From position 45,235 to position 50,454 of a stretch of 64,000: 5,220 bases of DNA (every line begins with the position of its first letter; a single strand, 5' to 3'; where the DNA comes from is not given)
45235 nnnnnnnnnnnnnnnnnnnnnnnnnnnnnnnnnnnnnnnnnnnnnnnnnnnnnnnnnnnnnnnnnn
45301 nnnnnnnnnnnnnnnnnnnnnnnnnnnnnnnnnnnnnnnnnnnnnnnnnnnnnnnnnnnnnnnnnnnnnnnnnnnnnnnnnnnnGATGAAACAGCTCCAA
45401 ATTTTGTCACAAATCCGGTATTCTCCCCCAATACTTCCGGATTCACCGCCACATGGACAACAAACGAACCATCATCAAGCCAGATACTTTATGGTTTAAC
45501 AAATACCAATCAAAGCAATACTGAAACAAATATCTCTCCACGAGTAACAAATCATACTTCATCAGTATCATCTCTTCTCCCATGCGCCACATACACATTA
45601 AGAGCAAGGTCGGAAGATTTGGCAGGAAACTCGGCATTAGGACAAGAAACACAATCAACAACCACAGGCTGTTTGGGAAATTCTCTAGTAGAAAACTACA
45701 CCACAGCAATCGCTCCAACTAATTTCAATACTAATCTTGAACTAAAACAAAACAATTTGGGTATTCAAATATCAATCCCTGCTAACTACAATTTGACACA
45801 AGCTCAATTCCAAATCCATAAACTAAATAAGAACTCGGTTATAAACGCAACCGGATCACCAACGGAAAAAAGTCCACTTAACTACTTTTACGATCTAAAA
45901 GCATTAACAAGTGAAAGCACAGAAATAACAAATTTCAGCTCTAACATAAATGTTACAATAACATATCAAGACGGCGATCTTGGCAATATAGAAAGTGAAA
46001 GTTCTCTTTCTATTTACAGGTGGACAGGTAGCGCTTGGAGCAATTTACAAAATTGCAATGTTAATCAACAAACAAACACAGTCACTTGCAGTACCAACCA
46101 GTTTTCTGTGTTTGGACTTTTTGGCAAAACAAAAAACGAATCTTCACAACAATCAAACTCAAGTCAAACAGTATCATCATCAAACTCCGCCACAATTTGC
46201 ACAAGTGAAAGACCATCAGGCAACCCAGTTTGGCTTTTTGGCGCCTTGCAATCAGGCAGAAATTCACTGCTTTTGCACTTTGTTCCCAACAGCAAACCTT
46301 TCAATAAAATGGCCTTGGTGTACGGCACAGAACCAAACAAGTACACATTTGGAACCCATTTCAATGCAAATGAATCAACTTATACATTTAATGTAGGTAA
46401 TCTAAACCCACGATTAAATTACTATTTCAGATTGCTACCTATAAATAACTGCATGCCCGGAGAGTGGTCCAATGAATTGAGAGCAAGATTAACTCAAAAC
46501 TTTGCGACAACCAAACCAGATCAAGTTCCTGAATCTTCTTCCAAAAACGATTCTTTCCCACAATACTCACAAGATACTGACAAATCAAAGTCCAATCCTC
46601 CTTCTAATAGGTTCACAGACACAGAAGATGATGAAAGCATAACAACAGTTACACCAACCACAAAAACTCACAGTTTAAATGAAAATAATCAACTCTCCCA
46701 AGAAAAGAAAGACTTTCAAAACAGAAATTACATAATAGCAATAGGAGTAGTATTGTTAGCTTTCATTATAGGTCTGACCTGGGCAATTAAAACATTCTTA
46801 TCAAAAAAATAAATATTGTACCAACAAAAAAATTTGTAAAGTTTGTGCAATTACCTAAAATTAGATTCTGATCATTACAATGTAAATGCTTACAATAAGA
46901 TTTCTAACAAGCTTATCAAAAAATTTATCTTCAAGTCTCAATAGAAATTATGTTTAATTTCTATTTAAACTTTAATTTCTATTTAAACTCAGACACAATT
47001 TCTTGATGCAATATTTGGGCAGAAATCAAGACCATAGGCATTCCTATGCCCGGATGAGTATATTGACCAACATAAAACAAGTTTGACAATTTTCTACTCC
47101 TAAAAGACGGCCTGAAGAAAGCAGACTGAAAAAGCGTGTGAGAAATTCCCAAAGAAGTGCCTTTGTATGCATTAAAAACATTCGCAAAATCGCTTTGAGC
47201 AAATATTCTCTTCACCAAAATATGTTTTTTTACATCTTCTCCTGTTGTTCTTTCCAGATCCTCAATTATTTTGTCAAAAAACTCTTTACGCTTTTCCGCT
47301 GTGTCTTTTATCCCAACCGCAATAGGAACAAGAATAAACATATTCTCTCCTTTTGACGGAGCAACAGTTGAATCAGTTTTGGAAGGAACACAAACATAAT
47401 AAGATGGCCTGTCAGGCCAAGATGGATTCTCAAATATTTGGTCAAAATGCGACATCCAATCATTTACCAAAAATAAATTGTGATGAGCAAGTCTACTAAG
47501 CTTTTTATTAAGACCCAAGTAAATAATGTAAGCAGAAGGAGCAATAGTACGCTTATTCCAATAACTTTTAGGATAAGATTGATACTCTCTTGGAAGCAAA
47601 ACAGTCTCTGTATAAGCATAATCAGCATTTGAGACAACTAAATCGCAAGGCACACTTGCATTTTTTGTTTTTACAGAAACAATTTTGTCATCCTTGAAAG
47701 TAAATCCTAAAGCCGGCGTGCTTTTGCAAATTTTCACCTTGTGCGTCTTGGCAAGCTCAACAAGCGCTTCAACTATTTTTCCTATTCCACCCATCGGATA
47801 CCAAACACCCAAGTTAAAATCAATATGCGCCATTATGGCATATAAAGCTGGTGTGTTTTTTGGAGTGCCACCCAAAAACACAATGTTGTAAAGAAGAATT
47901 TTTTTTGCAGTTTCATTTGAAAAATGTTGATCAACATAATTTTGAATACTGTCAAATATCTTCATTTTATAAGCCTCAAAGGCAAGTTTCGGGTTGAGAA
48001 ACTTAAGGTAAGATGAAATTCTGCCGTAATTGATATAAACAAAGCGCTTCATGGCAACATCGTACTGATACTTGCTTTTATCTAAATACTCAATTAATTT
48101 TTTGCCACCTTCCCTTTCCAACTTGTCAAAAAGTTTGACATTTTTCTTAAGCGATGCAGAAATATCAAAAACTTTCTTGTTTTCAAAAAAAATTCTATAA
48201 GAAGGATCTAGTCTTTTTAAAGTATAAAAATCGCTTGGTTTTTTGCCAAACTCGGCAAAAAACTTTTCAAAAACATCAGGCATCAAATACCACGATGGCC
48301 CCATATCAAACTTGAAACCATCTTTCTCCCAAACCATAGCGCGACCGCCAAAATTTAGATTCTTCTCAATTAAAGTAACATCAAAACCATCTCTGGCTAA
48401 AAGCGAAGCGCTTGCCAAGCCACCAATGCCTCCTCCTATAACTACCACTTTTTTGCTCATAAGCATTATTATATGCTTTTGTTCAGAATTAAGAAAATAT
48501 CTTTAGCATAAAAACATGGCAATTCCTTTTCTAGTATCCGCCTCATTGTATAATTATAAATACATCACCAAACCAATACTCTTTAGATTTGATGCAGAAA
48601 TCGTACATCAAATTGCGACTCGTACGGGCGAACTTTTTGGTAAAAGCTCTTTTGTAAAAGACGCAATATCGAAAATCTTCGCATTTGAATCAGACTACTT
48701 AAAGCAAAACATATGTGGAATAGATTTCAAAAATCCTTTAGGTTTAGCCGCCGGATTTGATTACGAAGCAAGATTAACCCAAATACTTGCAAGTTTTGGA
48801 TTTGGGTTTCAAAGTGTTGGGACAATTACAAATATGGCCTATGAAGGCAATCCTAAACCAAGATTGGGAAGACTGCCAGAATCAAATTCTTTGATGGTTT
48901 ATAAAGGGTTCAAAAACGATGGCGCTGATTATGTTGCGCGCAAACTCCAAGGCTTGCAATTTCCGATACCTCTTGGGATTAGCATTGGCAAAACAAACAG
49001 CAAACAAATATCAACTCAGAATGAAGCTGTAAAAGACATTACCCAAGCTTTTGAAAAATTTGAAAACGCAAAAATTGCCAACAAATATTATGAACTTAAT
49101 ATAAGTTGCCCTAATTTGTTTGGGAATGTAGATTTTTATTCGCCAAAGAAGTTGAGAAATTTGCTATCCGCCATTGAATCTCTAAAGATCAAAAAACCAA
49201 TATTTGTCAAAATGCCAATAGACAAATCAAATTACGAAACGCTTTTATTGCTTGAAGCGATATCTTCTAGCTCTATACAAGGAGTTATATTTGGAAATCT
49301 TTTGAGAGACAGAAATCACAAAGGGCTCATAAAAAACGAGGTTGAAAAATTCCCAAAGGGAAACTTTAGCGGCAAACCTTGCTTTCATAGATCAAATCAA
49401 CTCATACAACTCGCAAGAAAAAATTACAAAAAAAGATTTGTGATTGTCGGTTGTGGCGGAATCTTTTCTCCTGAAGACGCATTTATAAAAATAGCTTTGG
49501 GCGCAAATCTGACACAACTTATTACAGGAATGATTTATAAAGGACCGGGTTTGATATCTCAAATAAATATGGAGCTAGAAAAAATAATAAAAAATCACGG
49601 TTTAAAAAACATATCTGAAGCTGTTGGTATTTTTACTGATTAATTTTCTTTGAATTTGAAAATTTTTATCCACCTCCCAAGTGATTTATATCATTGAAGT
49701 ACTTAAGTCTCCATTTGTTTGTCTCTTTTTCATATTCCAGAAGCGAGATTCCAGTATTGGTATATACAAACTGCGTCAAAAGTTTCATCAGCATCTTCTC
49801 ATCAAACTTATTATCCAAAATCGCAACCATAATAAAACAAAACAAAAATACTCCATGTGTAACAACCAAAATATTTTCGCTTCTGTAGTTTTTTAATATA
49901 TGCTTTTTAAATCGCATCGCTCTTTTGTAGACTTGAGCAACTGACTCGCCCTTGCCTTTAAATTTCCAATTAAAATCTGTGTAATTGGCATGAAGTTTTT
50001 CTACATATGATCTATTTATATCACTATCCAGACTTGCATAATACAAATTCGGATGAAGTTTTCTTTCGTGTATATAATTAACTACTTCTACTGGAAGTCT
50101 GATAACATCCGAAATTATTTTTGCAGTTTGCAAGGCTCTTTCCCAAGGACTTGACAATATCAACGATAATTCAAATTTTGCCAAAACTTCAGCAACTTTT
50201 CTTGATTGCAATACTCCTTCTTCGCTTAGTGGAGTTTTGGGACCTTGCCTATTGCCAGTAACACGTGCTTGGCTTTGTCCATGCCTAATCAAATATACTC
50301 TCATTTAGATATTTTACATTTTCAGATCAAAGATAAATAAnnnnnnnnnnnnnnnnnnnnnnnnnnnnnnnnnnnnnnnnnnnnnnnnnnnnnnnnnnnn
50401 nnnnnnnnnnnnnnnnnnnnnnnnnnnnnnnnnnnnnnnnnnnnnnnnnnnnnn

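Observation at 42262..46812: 1516-aa surface giant combining DUF2341, LamG lectin-like, PT linker, sialate-O-acetylesterase-like and FN3-like modules with a C-terminal membrane anchor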

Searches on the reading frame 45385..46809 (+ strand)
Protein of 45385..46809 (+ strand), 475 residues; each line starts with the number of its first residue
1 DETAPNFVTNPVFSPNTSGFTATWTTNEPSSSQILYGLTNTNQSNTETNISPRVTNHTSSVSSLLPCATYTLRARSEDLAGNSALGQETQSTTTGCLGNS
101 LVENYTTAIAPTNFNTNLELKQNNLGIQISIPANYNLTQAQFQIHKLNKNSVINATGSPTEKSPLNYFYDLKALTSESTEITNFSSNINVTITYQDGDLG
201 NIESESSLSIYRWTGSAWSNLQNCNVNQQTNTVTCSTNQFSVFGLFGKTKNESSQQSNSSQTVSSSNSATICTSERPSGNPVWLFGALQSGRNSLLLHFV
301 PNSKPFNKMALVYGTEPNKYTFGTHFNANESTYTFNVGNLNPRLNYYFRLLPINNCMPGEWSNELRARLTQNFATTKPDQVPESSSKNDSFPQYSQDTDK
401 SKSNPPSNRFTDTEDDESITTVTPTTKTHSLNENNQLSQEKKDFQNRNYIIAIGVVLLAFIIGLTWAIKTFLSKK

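Call 7: search_protein_families(library=pfam, proteins=[window:45385-46809:+], max_evalue=10)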
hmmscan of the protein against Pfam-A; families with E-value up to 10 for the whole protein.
seq(475 aa): 2 families
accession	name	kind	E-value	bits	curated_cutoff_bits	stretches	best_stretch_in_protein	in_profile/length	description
PF00041.27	fn3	-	0.00037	21.1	25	2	289-366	10-82/84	Fibronectin type III domain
PF10661.14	EssA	-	6.6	7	24.1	1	433-469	112-144/147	WXG100 protein secretion system (Wss), protein EssA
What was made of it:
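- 46216..46497 (+): FN3-type domain b (aa 1319-1412). The query's own fn3 hit has E=3.7e-4, 21.1 bits, below the 25-bit cut-off (call 7).
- On Fibronectin type III: The query's FN3b scores 21.1 bits against a cut-off of 25 (call 7).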

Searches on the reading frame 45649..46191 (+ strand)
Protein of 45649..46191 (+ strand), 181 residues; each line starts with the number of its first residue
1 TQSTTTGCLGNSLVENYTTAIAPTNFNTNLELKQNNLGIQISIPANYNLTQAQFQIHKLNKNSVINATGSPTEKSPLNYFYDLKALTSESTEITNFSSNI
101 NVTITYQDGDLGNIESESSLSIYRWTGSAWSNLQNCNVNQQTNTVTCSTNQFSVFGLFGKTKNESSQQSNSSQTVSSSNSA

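Call 65: search_solved_structures(query=A4, max_evalue=10)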
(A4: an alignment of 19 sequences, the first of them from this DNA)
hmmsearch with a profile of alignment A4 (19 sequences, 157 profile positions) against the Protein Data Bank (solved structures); distinct sequences matched with E-value up to 10: 8.
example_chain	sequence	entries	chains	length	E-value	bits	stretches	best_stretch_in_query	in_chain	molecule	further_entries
9hcg_x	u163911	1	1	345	0.11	15.5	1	100-150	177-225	5-cytosine rRNA methyltransferase NSUN4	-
9hch_x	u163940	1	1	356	0.12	15.4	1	100-150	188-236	5-cytosine rRNA methyltransferase NSUN4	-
9e9c_x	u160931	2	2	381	0.13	15.3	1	100-150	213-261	5-cytosine rRNA methyltransferase NSUN4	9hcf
4fzv_A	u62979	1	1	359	0.28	14.2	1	113-150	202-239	Putative methyltransferase NSUN4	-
4fp9_A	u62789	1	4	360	0.28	14.2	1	113-150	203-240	methyltransferase NSUN4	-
4q9m_A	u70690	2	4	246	0.3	14.1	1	25-80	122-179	Isoprenyl transferase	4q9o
7o9k_A1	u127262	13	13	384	0.32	14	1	113-150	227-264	5-methylcytosine rRNA methyltransferase NSUN4 | 5-cytosine rRNA methyltransferase NSUN4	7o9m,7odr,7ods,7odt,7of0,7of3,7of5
5kh2_A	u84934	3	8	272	0.37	13.8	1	25-80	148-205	Isoprenyl transferase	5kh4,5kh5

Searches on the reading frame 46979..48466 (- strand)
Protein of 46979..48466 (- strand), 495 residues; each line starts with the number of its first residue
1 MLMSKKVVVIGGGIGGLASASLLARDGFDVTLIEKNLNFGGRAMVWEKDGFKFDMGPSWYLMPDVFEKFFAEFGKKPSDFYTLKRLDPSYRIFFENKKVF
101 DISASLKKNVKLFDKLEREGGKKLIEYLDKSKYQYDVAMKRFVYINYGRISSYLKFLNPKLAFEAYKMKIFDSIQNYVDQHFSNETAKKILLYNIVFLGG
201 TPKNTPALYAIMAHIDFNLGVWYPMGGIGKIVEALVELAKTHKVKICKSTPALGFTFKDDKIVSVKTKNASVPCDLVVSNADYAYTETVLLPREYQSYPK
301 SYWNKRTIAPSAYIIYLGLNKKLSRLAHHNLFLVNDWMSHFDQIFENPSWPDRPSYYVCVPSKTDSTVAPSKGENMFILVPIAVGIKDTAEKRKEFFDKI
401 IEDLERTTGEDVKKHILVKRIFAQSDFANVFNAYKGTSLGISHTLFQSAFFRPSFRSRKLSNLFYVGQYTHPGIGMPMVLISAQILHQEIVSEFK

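Call 12: search_protein_families(library=pfam, proteins=[window:46979-48466:-], max_evalue=0.001)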
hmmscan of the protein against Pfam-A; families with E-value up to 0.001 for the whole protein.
window:46979-48466:- (495 aa): 10 families
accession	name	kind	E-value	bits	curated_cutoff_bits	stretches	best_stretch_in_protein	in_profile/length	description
PF01593.30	Amino_oxidase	-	4.4e-31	109.1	19.8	1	14-484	1-436/443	Flavin containing amine oxidoreductase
PF13450.12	NAD_binding_8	-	2.4e-16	60.2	21.9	1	9-72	1-67/68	NAD(P)-binding Rossmann-like domain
PF01266.30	DAO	-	3.4e-11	43.7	27.9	1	6-40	1-35/353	FAD dependent oxidoreductase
PF00890.30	FAD_binding_2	-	3.1e-06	27.1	20.4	1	7-46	2-40/414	FAD binding domain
PF03486.20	HI0933_like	-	6.9e-06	26.1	50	0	6-40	2-36/244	HI0933-like protein Rossmann domain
PF12831.13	FAD_oxidored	-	7.9e-06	25.8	27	1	7-43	2-38/416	FAD dependent oxidoreductase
PF07992.20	Pyr_redox_2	-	1.4e-05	25.1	26.1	1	5-40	1-36/291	Pyridine nucleotide-disulphide oxidoreductase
PF01946.23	Thi4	-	5.1e-05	23.1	26.2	1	3-43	16-57/235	Thi4 family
PF01494.25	FAD_binding_3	-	8.2e-05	22.4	22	1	6-36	3-33/349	FAD binding domain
PF01134.28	GIDA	-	0.00072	19.1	22.1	0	6-38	1-33/391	Glucose inhibited division protein A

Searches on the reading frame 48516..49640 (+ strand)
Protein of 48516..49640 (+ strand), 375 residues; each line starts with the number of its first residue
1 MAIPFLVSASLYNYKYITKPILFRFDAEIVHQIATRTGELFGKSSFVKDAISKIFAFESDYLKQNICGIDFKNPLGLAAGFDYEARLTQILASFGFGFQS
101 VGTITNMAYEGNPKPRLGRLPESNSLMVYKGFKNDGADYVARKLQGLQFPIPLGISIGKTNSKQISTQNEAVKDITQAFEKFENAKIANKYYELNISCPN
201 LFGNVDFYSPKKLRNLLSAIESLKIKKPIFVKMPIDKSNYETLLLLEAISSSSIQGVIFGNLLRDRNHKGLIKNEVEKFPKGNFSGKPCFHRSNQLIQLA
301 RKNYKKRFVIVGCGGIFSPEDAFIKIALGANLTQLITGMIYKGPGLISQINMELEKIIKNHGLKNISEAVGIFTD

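Call 12: search_protein_families(library=pfam, proteins=[window:48516-49640:+], max_evalue=0.001)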
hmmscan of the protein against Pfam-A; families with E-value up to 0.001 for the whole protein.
window:48516-49640:+ (375 aa): 1 family
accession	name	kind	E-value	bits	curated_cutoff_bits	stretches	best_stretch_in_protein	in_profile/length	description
PF01180.27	DHO_dh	-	2e-50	172.1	27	1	61-357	1-290/291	Dihydroorotate dehydrogenase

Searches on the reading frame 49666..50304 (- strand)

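Call 12: search_protein_families(library=pfam, proteins=[window:49666-50304:-], max_evalue=0.001)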
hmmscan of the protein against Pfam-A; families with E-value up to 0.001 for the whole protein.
window:49666-50304:- (212 aa): 1 family
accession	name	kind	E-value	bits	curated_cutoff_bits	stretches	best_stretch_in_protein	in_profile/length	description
PF00300.27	His_Phos_1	-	1.3e-32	113.5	21.7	1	3-205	1-193/194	Histidine phosphatase superfamily (branch 1)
